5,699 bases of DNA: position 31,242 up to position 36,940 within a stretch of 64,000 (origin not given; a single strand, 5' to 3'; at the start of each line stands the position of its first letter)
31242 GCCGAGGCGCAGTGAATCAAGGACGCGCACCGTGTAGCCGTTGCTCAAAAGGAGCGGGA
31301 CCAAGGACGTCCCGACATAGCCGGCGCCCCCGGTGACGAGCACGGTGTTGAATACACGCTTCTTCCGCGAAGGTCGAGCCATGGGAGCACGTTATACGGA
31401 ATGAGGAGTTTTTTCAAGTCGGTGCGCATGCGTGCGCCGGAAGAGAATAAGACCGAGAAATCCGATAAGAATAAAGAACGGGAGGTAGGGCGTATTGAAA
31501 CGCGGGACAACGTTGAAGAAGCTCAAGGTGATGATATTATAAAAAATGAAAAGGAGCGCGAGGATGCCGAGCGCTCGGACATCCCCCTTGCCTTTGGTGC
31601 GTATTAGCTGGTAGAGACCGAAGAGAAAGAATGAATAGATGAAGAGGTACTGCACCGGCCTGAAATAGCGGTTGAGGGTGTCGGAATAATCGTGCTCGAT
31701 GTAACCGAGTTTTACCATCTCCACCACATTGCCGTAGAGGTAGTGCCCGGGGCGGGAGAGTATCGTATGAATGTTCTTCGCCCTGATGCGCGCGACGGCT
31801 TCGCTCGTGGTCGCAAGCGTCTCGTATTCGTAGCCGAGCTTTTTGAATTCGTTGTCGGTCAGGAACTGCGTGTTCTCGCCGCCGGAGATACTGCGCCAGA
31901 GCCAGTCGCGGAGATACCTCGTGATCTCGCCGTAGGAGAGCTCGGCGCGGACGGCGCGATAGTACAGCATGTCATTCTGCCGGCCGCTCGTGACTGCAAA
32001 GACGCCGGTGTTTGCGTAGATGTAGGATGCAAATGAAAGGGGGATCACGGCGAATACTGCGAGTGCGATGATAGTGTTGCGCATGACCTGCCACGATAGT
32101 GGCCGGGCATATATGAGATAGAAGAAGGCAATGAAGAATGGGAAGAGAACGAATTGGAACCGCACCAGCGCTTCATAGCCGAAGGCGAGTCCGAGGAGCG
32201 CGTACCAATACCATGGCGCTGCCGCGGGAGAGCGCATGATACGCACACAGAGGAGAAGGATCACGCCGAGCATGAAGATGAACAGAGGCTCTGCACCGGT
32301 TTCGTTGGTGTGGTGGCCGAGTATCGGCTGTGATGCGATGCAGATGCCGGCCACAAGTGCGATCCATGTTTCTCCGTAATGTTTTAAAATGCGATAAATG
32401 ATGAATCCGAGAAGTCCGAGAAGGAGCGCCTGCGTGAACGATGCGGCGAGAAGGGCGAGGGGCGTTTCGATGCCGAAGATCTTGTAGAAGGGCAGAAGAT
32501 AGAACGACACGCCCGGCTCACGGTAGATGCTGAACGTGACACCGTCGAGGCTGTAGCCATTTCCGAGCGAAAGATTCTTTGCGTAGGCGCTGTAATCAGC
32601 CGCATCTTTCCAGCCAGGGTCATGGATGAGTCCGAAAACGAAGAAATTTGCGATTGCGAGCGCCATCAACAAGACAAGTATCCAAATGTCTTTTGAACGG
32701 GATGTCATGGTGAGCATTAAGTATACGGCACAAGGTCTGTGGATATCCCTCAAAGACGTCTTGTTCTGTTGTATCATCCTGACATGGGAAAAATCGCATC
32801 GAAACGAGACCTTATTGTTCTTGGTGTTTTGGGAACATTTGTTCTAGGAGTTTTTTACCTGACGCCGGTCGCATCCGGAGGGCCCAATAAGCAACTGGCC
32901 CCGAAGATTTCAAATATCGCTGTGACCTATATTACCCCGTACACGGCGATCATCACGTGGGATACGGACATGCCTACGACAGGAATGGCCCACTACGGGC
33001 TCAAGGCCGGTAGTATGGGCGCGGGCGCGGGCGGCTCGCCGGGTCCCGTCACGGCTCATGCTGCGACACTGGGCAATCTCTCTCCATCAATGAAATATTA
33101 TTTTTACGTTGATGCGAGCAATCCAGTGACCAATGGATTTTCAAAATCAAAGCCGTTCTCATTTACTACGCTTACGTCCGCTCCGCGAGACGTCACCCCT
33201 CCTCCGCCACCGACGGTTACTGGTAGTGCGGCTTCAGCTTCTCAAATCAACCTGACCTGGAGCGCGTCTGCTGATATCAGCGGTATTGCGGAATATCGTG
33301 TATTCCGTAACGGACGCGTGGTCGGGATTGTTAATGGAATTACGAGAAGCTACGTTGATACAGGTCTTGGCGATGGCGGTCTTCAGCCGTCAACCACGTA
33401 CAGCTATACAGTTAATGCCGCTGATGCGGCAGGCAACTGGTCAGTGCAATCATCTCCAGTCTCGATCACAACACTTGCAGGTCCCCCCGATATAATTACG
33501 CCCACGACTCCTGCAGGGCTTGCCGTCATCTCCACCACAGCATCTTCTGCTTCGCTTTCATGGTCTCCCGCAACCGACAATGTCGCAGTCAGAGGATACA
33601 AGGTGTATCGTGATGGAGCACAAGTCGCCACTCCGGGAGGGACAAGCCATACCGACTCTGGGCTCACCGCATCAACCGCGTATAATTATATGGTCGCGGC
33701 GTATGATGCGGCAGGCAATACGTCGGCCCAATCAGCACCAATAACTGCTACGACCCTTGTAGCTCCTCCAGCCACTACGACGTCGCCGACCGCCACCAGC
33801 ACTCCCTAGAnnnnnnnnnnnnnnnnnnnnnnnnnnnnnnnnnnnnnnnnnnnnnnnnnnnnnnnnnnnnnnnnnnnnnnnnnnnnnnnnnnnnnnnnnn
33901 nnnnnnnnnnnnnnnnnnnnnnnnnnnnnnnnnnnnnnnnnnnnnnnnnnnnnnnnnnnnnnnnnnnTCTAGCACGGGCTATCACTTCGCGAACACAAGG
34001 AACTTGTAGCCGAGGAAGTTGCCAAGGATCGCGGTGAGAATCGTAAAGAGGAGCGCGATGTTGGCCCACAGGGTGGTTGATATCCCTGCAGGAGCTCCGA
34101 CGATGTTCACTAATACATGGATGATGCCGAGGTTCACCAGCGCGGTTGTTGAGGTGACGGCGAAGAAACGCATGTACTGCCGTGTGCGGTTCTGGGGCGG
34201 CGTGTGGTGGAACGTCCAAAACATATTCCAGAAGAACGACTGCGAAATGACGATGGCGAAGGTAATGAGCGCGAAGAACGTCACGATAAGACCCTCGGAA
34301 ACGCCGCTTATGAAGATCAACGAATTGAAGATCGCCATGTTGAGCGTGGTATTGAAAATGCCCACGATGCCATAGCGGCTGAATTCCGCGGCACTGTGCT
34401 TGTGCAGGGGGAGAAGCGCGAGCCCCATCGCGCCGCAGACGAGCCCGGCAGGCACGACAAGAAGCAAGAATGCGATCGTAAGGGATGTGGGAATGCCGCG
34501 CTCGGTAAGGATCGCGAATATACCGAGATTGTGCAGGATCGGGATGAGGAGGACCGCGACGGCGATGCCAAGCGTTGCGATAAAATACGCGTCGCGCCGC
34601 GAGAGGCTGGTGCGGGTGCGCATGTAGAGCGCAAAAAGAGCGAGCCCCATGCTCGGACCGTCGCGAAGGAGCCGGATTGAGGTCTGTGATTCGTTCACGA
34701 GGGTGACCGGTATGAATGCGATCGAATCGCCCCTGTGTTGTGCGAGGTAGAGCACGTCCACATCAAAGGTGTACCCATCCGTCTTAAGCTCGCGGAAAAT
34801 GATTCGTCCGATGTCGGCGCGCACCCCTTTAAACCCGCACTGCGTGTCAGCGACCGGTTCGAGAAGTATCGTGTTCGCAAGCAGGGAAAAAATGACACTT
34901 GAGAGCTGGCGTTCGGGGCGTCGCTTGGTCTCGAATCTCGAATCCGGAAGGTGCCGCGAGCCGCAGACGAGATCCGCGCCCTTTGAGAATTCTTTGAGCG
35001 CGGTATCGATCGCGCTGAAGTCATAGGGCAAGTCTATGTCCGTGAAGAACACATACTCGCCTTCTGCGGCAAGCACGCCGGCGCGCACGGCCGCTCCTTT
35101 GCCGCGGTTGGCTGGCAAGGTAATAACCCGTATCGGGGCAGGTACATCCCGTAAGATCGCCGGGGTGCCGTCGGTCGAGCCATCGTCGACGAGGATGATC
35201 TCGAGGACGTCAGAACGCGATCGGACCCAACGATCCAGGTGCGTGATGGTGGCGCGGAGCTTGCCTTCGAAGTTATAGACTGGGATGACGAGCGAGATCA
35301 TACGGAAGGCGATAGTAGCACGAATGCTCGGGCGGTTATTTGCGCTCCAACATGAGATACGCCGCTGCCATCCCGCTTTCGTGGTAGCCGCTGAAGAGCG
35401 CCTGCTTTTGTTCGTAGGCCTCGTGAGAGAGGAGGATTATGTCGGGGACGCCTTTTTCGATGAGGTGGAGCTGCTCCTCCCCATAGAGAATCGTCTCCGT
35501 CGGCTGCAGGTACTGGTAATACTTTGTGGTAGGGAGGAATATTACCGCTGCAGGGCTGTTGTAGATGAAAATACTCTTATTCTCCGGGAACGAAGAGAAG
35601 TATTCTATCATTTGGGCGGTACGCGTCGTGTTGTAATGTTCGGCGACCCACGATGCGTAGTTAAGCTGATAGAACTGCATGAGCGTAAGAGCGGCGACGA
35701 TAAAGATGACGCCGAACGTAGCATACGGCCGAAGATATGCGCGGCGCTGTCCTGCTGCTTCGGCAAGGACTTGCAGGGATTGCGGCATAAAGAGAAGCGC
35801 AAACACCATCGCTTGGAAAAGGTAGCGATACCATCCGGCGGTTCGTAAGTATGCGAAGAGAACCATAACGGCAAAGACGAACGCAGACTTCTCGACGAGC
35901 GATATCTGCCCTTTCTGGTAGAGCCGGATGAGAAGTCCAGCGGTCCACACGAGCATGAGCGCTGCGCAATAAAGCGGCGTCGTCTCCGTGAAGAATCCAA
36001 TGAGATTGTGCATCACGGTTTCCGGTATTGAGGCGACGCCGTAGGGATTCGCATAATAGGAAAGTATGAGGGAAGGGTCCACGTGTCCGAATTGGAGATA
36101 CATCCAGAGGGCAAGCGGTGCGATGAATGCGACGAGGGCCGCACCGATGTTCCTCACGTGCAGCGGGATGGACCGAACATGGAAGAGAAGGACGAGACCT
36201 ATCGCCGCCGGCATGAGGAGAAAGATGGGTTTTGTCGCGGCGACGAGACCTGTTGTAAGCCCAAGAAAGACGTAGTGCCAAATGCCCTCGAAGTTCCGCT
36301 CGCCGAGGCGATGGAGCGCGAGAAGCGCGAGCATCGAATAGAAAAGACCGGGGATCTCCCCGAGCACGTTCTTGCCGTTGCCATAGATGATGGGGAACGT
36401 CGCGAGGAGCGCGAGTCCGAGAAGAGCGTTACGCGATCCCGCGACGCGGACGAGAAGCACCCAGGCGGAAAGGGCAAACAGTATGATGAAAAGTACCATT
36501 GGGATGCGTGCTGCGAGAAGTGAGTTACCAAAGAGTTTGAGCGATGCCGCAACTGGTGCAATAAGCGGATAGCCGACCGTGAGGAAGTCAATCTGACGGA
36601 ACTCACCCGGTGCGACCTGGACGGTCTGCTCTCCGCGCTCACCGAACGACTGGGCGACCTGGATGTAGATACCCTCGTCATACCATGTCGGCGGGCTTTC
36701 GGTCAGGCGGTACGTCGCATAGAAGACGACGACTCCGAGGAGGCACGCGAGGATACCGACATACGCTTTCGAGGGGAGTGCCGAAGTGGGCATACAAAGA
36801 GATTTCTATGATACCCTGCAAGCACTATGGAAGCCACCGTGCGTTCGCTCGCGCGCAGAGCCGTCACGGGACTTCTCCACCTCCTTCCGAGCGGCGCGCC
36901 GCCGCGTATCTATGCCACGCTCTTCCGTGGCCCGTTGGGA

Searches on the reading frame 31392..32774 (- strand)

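Call 78: search_protein_families(library=pfam, proteins=[window:31392-32774:-], max_evalue=0.00001)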
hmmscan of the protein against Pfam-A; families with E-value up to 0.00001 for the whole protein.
window:31392-32774:- (460 aa): 1 family
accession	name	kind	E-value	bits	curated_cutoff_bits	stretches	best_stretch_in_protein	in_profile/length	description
PF13231.12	PMT_2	-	1.4e-06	29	26.1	1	108-244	21-155/160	Dolichyl-phosphate-mannose-protein mannosyltransferase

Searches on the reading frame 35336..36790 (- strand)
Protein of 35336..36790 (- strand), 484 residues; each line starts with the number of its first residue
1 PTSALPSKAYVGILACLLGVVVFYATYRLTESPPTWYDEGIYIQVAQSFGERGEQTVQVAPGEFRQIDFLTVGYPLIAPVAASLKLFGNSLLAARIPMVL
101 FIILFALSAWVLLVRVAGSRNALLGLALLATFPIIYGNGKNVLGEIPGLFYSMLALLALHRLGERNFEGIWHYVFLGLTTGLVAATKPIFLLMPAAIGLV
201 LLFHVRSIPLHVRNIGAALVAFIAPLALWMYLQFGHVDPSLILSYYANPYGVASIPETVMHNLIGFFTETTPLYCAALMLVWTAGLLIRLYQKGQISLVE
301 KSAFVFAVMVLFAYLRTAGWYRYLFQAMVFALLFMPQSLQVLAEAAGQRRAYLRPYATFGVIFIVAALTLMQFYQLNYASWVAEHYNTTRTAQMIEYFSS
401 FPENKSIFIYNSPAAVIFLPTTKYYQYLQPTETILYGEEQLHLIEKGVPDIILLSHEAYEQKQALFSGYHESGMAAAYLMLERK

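Call 78: search_protein_families(library=pfam, proteins=[window:35336-36790:-], max_evalue=0.00001)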
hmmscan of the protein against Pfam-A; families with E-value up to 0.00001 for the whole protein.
window:35336-36790:- (484 aa): 1 family
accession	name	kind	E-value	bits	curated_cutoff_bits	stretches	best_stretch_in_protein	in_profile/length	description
PF13231.12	PMT_2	-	1.1e-09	39.1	26.1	1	81-229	11-160/160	Dolichyl-phosphate-mannose-protein mannosyltransferase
